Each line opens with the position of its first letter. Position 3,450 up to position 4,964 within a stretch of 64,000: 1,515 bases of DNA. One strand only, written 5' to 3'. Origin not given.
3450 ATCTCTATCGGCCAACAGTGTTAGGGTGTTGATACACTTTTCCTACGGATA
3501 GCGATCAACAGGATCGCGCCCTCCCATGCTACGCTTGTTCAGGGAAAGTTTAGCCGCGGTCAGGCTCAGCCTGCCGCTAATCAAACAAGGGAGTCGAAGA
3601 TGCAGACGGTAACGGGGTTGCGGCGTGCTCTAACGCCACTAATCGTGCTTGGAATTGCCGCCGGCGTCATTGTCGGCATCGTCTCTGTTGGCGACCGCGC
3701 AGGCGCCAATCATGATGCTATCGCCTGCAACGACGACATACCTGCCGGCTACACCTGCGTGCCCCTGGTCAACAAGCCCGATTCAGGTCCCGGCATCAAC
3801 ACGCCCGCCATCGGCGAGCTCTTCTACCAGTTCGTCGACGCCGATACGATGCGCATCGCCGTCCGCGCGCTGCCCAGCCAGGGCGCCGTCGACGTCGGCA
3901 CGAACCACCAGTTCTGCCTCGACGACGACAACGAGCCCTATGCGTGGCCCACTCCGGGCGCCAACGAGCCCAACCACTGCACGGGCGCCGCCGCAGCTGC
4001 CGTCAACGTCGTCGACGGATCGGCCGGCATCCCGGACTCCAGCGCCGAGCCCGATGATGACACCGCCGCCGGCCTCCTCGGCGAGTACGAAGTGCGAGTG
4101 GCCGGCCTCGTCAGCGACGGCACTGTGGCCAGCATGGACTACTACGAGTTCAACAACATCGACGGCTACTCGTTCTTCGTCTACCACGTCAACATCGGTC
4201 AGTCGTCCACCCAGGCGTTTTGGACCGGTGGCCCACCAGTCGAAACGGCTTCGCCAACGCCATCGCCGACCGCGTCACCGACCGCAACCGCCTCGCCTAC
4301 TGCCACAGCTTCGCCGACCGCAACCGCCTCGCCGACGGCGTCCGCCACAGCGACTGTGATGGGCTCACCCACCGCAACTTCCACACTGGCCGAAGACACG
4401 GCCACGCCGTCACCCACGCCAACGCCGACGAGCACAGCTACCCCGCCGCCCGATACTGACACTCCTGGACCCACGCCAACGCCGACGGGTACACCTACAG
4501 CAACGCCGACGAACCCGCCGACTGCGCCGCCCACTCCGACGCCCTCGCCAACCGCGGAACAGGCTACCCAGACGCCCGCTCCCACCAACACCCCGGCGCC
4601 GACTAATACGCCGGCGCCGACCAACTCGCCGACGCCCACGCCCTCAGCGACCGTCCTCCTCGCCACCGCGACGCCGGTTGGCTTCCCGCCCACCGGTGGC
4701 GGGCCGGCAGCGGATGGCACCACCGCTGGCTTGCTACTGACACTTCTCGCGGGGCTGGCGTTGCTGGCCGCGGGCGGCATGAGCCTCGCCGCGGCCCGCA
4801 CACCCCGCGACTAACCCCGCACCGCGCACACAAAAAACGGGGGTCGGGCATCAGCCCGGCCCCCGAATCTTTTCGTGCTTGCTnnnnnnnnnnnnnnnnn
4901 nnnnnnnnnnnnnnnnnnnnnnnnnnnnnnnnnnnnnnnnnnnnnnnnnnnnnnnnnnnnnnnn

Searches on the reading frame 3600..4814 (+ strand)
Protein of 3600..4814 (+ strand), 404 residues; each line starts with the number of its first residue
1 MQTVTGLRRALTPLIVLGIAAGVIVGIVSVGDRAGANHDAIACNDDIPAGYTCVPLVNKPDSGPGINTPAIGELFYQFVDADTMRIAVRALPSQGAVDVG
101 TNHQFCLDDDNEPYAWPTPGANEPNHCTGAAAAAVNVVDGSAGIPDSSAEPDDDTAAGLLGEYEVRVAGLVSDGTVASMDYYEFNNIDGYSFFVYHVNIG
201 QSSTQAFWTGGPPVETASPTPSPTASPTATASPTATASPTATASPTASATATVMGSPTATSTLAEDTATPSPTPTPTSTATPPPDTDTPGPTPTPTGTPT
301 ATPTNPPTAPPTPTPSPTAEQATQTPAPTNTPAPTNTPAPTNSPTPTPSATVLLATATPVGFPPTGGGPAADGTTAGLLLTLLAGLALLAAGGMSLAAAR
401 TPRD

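Call 47: search_protein_families(library=pfam, proteins=[window:3600-4814:+], max_evalue=0.001)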
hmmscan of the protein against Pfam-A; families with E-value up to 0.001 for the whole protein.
window:3600-4814:+ (404 aa): 0 families

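Call 72: search_protein_families(library=ncbifam, proteins=[window:3600-4814:+], max_evalue=0.01)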
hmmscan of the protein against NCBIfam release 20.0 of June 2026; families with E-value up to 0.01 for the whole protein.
window:3600-4814:+ (404 aa): 0 families
